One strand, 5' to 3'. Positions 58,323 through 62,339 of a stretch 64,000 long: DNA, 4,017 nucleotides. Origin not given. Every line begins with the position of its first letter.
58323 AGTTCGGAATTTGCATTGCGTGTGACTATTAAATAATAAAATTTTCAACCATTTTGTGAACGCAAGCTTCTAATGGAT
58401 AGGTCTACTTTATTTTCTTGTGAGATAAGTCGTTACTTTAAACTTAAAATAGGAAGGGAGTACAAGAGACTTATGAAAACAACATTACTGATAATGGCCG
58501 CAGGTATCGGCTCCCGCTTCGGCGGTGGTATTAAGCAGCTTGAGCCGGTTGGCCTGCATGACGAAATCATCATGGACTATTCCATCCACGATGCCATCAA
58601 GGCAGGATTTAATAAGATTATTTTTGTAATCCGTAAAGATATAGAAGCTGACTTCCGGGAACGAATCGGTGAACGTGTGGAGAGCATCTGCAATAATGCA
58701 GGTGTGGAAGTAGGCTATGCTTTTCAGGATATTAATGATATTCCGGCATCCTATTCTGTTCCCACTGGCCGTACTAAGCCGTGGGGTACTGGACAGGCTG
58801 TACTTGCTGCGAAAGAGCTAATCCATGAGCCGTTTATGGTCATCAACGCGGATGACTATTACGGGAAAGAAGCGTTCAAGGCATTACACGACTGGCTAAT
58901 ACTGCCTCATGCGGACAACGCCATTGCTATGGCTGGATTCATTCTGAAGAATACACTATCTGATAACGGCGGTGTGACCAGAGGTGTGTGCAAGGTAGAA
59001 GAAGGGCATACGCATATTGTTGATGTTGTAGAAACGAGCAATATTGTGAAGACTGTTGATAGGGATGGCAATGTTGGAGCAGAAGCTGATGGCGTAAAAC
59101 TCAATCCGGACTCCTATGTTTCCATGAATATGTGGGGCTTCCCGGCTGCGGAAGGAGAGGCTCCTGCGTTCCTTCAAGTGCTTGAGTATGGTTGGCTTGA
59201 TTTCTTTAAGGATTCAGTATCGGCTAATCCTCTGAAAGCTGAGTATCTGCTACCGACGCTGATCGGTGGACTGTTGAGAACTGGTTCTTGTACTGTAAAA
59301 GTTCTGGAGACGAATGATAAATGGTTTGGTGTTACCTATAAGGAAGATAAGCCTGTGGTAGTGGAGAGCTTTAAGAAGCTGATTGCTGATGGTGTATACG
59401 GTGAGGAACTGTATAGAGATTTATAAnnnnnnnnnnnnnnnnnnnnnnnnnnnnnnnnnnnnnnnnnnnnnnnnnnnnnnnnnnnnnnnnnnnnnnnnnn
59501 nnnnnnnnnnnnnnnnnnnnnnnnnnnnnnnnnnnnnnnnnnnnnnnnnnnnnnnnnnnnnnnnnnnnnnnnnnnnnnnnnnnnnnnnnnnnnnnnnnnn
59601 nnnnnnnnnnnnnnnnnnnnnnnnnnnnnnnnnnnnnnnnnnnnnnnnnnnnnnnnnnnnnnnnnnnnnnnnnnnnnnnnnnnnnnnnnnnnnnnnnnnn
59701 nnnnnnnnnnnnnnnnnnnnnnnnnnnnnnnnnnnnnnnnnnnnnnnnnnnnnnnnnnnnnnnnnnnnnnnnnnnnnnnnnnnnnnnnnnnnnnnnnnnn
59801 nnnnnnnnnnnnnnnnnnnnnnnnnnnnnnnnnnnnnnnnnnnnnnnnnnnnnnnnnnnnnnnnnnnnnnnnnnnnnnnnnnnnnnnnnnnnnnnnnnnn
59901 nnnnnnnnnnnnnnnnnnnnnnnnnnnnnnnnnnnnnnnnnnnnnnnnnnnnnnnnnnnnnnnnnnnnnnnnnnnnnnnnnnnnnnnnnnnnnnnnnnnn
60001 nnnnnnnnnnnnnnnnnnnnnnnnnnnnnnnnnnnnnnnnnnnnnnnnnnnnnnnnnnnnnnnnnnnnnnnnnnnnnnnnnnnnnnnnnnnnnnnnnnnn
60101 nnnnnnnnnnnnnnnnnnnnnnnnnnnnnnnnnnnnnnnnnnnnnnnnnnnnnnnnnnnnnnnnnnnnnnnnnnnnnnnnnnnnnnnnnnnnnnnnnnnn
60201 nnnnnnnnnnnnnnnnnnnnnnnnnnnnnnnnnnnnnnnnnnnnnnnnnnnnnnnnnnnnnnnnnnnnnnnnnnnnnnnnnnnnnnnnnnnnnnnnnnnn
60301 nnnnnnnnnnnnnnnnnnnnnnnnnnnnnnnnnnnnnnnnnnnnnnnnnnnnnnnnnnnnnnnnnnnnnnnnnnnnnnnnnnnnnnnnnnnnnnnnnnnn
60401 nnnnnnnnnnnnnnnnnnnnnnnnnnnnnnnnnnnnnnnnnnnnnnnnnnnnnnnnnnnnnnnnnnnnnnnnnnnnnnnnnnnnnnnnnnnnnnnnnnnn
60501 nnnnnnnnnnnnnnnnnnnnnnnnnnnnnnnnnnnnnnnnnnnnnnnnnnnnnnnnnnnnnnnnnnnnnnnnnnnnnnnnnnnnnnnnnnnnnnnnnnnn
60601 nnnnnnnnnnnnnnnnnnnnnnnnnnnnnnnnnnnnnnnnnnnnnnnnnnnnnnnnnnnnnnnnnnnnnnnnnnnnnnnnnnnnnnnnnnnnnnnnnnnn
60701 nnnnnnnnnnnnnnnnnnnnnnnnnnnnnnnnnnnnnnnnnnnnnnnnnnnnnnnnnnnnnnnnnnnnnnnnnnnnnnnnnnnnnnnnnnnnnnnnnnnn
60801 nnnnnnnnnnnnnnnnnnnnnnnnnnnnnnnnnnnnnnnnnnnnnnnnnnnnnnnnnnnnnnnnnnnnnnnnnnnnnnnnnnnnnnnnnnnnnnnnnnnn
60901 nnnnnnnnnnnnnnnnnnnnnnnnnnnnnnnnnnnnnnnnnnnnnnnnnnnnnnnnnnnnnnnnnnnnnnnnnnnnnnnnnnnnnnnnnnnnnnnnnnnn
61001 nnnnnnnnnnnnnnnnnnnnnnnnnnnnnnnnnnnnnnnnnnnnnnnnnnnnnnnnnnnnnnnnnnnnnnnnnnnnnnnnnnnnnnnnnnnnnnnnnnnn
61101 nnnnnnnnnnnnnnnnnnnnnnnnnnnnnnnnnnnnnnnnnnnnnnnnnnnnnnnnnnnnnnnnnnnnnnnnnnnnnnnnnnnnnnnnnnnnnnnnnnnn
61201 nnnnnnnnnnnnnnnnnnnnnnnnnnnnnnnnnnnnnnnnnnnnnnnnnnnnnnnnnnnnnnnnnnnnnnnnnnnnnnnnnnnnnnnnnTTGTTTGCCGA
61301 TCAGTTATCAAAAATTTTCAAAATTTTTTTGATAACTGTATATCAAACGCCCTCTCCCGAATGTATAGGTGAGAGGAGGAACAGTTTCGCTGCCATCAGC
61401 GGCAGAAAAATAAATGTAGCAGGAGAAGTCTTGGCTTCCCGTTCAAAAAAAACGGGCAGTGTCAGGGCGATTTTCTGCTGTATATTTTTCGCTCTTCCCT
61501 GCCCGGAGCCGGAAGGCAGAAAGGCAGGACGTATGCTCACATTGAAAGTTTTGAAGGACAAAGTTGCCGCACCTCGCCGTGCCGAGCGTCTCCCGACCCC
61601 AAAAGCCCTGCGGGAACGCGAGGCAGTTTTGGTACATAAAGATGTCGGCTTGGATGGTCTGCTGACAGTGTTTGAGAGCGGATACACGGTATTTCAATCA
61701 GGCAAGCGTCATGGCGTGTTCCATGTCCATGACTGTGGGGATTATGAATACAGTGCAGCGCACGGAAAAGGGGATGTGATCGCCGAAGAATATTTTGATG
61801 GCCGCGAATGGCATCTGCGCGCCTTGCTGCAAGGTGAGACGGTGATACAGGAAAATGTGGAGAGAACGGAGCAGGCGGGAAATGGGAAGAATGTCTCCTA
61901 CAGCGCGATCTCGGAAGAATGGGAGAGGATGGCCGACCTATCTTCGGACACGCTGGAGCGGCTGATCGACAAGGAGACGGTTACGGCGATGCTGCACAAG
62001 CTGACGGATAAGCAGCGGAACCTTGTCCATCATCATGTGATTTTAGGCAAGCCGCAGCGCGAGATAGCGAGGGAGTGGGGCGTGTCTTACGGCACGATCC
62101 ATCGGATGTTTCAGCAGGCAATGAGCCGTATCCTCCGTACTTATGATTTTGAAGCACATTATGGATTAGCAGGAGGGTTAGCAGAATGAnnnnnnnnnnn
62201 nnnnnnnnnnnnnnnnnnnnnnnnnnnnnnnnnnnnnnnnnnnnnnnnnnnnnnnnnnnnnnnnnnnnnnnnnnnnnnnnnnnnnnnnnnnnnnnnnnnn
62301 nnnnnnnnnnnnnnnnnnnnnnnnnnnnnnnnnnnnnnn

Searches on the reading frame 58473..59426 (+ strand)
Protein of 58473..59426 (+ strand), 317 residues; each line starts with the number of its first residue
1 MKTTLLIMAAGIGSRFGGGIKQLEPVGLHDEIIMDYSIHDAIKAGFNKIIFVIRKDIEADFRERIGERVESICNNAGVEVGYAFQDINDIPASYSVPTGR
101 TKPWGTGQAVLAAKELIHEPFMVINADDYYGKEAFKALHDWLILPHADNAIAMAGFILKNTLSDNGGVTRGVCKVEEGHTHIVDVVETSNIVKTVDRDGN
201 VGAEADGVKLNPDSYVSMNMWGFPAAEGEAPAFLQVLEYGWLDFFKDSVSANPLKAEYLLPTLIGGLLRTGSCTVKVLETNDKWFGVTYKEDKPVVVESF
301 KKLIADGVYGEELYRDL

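Call 3: search_protein_families(library=pfam, proteins=[window:58473-59426:+], max_evalue=1)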
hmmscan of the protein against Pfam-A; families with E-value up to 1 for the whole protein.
window:58473-59426:+ (317 aa): 2 families
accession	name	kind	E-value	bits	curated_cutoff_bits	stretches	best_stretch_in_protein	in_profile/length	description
PF00483.29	NTP_transferase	-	1.8e-06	28.1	21.2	1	6-138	3-120/245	Nucleotidyl transferase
PF12804.13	NTP_transf_3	-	0.00056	20.6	27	1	6-59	2-53/160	MobA-like NTP transferase domain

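Call 4: search_protein_families(library=ncbifam, proteins=[window:58473-59426:+], max_evalue=1)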
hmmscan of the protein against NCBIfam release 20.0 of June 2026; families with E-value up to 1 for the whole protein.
window:58473-59426:+ (317 aa): 9 families
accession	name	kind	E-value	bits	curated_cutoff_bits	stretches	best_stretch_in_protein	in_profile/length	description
TIGR01099.1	galU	equivalog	6.2e-08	32.5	326.8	1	6-188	5-188/261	UTP--glucose-1-phosphate uridylyltransferase GalU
TIGR03992.1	Arch_glmU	subfamily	2.5e-06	26.6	292.1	1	6-139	4-118/393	bifunctional sugar-1-phosphate nucleotidylyltransferase/acetyltransferase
NF041313.1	UDPGP_AglF_Halo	equivalog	0.00036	20.1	400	1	87-189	68-159/234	UTP--glucose-1-phosphate uridylyltransferase AglF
TIGR00454.1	TIGR00454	hypoth_equivalog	0.0011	18.9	174.7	1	6-77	4-72/183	TIGR00454 family protein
TIGR00453.1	ispD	equivalog_domain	0.01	15.3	181.3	1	5-68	2-65/219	2-C-methyl-D-erythritol 4-phosphate cytidylyltransferase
TIGR01208.1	rmlA_long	equivalog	0.019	13.8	320.25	1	6-187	3-157/353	glucose-1-phosphate thymidylyltransferase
TIGR03310.1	matur_MocA_YgfJ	equivalog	0.025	14.6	186.45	1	6-74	3-69/188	molybdenum cofactor cytidylyltransferase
NF041135.1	IPPtranDIPPsyn_Thcocales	equivalog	0.025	13.6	580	1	6-68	4-64/419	bifunctional L-myo-inositol-1-phosphate cytidylyltransferase/CDP-L-myo-inositol myo-inositolphosphotransferase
NF045495.1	AdoCbiPCobY_Meth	equivalog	0.079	12.4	250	1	6-55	4-52/195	adenosylcobinamide-phosphate guanylyltransferase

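Call 17: search_solved_structures(query=window:58473-59426:+, max_evalue=0.01, show_alignments=2)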
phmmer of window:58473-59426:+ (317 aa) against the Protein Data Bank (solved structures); distinct sequences matched with E-value up to 0.01: 8.
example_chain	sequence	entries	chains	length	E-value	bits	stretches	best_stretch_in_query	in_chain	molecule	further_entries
3pnn_A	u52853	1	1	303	1.1e-67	231.9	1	1-313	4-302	Conserved domain protein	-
9o90_A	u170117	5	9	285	0.0001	25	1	8-132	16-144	UTP--glucose-1-phosphate uridylyltransferase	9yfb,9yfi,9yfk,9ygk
5i1f_A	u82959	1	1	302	0.00027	23.6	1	6-129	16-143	UTP--glucose-1-phosphate uridylyltransferase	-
2ux8_A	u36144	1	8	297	0.00053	22.6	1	8-130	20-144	GLUCOSE-1-PHOSPHATE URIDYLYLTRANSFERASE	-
5j49_A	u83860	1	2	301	0.00066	22.3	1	5-132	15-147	UTP--glucose-1-phosphate uridylyltransferase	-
5vct_A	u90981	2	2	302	0.00098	21.8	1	8-130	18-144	UTP--glucose-1-phosphate uridylyltransferase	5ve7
6ikx_A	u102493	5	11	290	0.0015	21.2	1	7-128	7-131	UTP--glucose-1-phosphate uridylyltransferase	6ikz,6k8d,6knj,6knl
6knj_A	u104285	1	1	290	0.0052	19.4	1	7-128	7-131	UTP--glucose-1-phosphate uridylyltransferase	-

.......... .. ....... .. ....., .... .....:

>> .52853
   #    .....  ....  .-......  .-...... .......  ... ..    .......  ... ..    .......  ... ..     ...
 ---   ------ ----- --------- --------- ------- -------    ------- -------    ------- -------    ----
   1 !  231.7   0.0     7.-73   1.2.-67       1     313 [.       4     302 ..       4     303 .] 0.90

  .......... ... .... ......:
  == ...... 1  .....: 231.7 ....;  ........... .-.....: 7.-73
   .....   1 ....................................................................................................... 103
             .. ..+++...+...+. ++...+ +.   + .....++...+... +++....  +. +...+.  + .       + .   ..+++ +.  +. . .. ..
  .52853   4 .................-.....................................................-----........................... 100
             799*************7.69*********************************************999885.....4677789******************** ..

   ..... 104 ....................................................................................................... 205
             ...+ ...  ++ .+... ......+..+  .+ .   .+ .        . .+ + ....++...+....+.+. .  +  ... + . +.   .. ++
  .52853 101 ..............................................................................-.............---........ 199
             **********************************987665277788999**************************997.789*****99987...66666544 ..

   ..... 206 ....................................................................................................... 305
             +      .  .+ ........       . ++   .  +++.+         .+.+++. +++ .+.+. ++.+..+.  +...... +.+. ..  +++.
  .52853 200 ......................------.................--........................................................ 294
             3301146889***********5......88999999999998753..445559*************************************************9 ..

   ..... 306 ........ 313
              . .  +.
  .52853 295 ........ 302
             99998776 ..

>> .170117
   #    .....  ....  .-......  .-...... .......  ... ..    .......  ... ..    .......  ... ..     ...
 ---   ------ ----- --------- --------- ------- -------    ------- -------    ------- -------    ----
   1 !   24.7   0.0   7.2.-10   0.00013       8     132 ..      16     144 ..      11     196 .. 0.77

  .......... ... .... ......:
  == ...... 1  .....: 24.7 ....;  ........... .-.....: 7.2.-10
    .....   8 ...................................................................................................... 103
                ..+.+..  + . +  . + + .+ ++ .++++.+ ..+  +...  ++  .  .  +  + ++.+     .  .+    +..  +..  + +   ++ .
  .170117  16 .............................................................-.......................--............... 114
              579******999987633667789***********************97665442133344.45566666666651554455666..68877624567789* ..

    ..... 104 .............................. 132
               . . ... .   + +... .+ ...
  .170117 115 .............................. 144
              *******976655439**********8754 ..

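Call 21: find_homologous_proteins(query=window:58473-59426:+, max_evalue=1e-10)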
Query window:58473-59426:+ (317 aa): 8000 proteins with E <= 1e-10 among 8000 candidates; the best 120 are listed.
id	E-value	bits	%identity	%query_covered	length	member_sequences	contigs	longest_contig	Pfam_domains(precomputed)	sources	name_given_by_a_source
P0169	2.2e-211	719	100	100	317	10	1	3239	PF00483.30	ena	-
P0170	1.5e-186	637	90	98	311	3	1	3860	PF00483.30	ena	-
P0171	5.0e-183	626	89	98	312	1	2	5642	PF00483.30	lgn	-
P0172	9.8e-181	618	86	100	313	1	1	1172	PF00483.30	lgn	-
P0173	1.4e-180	618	85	100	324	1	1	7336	PF00483.30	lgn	-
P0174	3.5e-177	607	85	100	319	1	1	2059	PF00483.30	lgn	-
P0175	5.1e-171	586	81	100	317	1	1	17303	PF00483.30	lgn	-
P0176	5.9e-171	586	81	100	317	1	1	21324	PF00483.30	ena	-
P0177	6.2e-171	586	81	100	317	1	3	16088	PF00483.30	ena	-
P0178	2.0e-170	584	82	100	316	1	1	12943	PF00483.30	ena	-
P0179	2.1e-170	584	79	100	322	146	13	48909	PF00483.30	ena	-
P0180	5.4e-170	583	80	100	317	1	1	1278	PF00483.30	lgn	-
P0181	5.8e-170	583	81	100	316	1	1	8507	PF00483.30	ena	-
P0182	6.7e-170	583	81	100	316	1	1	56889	PF00483.30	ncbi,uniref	ncbi:sugar phosphate nucleotidyltransferase [Bariatricus sp. HCP28S3_A7]|uniref:sugar phosphate nucl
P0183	7.3e-170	582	81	99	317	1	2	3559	PF00483.30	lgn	-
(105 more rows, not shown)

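Call 45: find_encoding_contigs(protein=window:58473-59426:+, flank=6000, max_places=4)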
Protein window:58473-59426:+ (317 aa): 23 contigs read that carry it; 4 places shown.
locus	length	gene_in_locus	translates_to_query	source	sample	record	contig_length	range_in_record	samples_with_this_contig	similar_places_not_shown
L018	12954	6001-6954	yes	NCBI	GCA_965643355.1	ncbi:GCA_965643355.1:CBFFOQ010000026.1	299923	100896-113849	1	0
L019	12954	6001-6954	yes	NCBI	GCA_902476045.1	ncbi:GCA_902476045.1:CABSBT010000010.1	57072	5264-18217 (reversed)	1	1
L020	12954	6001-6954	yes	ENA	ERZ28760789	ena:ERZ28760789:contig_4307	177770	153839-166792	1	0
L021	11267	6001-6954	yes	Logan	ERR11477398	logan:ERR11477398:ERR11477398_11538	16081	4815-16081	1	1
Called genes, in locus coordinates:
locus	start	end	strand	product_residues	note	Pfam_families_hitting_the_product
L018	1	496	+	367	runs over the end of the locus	PF00534:Glycos_transf_1, PF13692:Glyco_trans_1_4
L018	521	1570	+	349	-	PF26334:Gtf3_N, PF26337:Gtf3_C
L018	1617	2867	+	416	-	PF04932:Wzy_C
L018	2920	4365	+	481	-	PF01943:Polysacc_synt, PF13440:Polysacc_synt_3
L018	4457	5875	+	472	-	PF13439:Glyco_transf_4 (faint), PF00534:Glycos_transf_1, PF13692:Glyco_trans_1_4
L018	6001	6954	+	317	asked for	PF00483:NTP_transferase (weak)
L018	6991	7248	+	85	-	-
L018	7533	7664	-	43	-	-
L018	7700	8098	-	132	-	PF12844:HTH_19 (weak), PF13560:HTH_31, PF01381:HTH_3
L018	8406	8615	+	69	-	-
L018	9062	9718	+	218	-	PF08281:Sigma70_r4_2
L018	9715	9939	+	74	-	-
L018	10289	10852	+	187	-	PF06970:RepA_N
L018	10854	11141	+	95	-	PF01797:Y1_Tnp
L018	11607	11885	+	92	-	PF01370:Epimerase, PF02719:Polysacc_synt_2 (weak), PF16363:GDP_Man_Dehyd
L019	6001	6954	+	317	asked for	PF00483:NTP_transferase (weak)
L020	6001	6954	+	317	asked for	PF00483:NTP_transferase (weak)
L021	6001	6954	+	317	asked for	PF00483:NTP_transferase (weak)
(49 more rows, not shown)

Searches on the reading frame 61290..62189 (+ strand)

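Call 41: search_protein_families(library=pfam, proteins=[window:61290-62189:+], max_evalue=0.001)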
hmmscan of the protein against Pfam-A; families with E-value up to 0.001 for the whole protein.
window:61290-62189:+ (299 aa): 3 families
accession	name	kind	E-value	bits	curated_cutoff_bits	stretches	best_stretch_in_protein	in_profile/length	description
PF08281.18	Sigma70_r4_2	-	2.8e-08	33.7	25.7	1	231-280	4-53/54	Sigma-70, region 4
PF13936.12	HTH_38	-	0.00032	20.8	27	1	236-272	3-39/44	Helix-turn-helix domain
PF04545.22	Sigma70_r4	-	0.00075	19.4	24.1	0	235-280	2-47/50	Sigma-70, region 4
